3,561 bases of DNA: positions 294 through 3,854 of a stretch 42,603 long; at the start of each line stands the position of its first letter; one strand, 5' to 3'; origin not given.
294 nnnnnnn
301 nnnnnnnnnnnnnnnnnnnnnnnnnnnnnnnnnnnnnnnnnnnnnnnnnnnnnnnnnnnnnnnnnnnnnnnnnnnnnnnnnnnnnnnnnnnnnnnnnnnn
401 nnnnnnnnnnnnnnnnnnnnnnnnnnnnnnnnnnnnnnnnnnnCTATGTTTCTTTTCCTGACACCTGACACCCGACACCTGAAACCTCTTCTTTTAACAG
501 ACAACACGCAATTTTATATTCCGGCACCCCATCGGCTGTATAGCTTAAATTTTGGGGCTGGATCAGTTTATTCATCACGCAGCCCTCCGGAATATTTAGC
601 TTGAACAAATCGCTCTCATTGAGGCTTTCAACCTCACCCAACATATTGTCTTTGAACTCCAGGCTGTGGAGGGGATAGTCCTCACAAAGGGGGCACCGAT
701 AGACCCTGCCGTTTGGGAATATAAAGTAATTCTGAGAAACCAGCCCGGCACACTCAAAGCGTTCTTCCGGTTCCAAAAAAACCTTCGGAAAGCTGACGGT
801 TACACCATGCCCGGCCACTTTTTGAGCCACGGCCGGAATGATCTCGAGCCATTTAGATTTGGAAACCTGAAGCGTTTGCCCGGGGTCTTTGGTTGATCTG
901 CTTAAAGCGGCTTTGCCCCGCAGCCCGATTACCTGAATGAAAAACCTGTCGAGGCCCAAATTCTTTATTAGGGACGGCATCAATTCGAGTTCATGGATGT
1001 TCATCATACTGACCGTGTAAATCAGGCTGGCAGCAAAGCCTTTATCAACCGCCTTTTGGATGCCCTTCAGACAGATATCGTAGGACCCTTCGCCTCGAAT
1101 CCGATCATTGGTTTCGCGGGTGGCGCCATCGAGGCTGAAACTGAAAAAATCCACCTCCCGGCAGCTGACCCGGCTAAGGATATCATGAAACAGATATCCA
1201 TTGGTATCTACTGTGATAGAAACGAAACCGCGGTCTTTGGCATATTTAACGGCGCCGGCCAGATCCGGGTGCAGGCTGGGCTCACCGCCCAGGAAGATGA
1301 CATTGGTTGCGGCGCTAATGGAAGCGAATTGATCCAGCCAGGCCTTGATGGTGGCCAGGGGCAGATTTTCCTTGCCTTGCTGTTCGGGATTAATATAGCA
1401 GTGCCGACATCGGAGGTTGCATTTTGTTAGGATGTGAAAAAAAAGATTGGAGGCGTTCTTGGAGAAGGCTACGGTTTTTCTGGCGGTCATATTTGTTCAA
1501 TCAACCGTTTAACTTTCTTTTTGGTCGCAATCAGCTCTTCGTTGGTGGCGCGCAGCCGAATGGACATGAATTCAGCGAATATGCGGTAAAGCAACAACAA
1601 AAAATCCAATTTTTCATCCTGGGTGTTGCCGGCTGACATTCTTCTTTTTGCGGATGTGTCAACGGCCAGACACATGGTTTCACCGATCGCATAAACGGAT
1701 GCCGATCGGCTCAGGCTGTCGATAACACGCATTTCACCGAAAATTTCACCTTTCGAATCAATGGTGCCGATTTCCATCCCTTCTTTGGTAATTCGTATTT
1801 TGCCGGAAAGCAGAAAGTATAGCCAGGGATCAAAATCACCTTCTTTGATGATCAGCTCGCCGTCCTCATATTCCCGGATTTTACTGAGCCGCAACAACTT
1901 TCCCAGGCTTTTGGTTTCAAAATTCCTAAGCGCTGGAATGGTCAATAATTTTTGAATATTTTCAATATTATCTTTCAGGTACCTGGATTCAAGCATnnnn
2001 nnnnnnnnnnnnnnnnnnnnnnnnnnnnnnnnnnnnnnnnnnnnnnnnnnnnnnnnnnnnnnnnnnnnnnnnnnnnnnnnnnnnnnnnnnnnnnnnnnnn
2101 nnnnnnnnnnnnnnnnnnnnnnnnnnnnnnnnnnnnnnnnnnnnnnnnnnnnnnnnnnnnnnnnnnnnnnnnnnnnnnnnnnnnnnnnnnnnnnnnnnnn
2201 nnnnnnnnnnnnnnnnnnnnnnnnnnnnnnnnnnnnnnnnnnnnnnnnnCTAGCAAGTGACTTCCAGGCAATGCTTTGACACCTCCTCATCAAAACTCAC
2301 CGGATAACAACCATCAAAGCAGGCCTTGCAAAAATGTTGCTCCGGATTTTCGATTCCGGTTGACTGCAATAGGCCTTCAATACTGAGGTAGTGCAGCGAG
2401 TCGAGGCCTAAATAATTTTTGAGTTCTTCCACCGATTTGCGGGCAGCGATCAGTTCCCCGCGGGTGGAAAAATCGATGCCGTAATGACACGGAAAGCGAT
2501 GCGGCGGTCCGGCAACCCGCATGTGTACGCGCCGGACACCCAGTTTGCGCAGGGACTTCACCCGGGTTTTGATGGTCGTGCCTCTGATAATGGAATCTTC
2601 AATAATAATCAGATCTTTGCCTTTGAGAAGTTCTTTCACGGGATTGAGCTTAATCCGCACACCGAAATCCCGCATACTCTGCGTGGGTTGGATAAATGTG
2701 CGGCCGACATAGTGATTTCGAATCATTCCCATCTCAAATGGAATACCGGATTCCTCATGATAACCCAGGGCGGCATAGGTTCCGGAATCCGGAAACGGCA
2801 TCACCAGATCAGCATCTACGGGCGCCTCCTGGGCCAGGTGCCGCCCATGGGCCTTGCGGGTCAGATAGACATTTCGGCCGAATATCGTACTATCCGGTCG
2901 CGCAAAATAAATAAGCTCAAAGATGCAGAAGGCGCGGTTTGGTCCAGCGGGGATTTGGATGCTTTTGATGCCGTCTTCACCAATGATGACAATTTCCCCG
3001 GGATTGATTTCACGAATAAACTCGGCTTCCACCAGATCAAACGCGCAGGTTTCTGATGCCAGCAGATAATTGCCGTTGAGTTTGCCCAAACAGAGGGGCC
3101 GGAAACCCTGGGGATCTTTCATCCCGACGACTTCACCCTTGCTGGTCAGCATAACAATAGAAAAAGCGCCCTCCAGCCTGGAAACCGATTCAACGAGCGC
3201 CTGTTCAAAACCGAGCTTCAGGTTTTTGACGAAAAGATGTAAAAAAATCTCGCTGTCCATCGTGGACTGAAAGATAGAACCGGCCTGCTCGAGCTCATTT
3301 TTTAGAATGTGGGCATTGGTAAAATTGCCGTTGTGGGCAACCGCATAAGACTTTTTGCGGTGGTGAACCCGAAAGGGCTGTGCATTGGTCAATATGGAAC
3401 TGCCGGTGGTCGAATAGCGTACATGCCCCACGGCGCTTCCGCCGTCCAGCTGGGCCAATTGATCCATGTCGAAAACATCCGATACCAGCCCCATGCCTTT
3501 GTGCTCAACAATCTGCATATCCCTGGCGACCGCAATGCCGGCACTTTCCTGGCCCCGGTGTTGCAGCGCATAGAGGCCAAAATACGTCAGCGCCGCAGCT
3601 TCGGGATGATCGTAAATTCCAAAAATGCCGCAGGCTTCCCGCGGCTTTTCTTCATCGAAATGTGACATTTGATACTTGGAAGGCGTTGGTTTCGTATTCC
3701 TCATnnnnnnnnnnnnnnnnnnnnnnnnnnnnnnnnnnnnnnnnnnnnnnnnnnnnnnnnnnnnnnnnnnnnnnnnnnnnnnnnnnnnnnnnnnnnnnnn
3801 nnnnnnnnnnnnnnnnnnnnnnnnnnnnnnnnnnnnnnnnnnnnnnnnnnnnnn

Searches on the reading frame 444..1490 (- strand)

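Call 26: search_protein_families(library=ncbifam, proteins=[window:444-1490:-], max_evalue=0.00001)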
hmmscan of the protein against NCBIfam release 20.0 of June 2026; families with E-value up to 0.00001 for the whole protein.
window:444-1490:- (348 aa): 58 families (the best 25 are shown)
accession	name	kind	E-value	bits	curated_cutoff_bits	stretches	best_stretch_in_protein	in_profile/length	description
TIGR04054.1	rSAM_NirJ1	equivalog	2.2e-24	85.8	650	1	16-189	38-213/387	putative heme d1 biosynthesis radical SAM protein NirJ1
TIGR04051.1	rSAM_NirJ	equivalog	1.1e-23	83.8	515.45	1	19-199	7-187/354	heme d1 biosynthesis radical SAM protein NirJ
NF045574.1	sacti_mat_StsB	exception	1.1e-23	83.8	625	1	13-273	95-345/466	StsB family radical SAM/SPASM domain sactipeptide maturase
TIGR04347.1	pseudo_SAM_Halo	equivalog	2e-23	83.3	525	1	17-188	41-212/390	TIGR04347 family pseudo-SAM/SPASM protein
TIGR04251.1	SCM_rSAM_ScmF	equivalog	3.5e-23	82.6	400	1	15-194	5-190/353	SynChlorMet cassette radical SAM/SPASM protein ScmF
TIGR04546.1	rSAM_ahbC_deAc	equivalog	8.6e-23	80.8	650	1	16-184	41-209/390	12,18-didecarboxysiroheme deacetylase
TIGR04053.2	TIGR04053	equivalog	1.8e-21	76.8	395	1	11-193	5-193/366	TIGR04053 family radical SAM/SPASM domain-containing protein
TIGR03962.1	mycofact_rSAM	equivalog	3e-21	76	265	1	18-268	16-261/339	mycofactocin radical SAM maturase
TIGR04545.1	rSAM_ahbD_hemeb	equivalog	2.4e-20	73.3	500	1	20-195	6-182/339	heme b synthase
NF049973.1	radical_Rv1681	equivalog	7.4e-20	71.1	380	1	18-194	76-255/326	Rv1681 family radical SAM protein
NF045646.2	rSAM_Se_TrsS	equivalog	1.2e-19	70.2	490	1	17-168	89-244/441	radical SAM (seleno)protein TrsS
TIGR04317.1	W_rSAM_matur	equivalog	3.3e-19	69.2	380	1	14-185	4-181/349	tungsten cofactor oxidoreductase radical SAM maturase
TIGR04340.1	rSAM_ACGX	hypoth_equivalog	4.9e-18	65.5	400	1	17-176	6-170/341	radical SAM/SPASM domain protein, ACGX system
NF038283.1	viperin_w_prok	equivalog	1.5e-17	63.7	180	1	18-132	6-127/281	viperin family antiviral radical SAM protein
TIGR02666.1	moaA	equivalog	5.2e-17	61.8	284.05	1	9-209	5-214/336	GTP 3',8-cyclase MoaA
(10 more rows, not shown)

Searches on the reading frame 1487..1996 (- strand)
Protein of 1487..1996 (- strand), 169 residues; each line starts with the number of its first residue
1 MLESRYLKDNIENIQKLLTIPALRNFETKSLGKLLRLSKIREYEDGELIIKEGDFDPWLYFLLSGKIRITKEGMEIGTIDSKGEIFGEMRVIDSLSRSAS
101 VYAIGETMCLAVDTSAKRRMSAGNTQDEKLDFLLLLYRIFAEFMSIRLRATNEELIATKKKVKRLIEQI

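Call 26: search_protein_families(library=ncbifam, proteins=[window:1487-1996:-], max_evalue=0.00001)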
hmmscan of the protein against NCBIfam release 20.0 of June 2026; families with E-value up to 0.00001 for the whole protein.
window:1487-1996:- (169 aa): 2 families
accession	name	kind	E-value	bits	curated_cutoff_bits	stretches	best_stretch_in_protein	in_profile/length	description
TIGR03896.1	cyc_nuc_ocin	subfamily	6.7e-12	45.4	161.05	1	9-151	134-273/317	bacteriocin-type transport-associated protein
NF007707.0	PRK10402.1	subfamily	3e-10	40.1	180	1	25-119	18-116/226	transcriptional regulator YeiL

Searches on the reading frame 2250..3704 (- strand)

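Call 7: search_protein_families(library=pfam, proteins=[window:2250-3704:-])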
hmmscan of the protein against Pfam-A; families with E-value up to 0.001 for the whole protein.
window:2250-3704:- (484 aa): 3 families
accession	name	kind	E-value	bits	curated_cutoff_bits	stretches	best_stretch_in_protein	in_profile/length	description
PF13522.11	GATase_6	-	4.8e-18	65.9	27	1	87-218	9-130/130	Glutamine amidotransferase domain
PF13537.11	GATase_7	-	6.7e-17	62.1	25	1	105-222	10-121/123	Glutamine amidotransferase domain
PF13230.11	GATase_4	-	1.6e-05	24.4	23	1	88-166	71-145/272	Glutamine amidotransferases class-II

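Call 26: search_protein_families(library=ncbifam, proteins=[window:2250-3704:-], max_evalue=0.00001)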
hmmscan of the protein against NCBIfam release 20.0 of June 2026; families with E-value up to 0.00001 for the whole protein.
window:2250-3704:- (484 aa): 7 families
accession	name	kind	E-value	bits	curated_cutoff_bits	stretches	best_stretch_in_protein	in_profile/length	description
TIGR01134.1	purF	equivalog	6.5e-150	500.2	350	1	25-468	1-432/432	amidophosphoribosyltransferase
NF001484.0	PRK00331.1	subfamily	2.2e-34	118.8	381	1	25-249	2-224/601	isomerizing glutamine--fructose-6-phosphate transaminase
TIGR01135.1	glmS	equivalog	1e-32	113.4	418.05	1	25-247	1-221/607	glutamine--fructose-6-phosphate transaminase (isomerizing)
TIGR01536.1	asn_synth_AEB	equivalog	1.1e-19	70.9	267.1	1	25-224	1-168/517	asparagine synthase (glutamine-hydrolyzing)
NF006949.0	PRK09431.1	equivalog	1e-12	47.4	499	1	91-239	45-181/554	asparagine synthase B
TIGR03108.1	eps_aminotran_1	hypoth_equivalog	6.5e-08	31.7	816.9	1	86-235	40-178/628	XrtA/PEP-CTERM system amidotransferase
TIGR03104.1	trio_amidotrans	equivalog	1e-06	27.3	570.1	1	90-221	43-164/589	N-acetylglutaminylglutamine amidotransferase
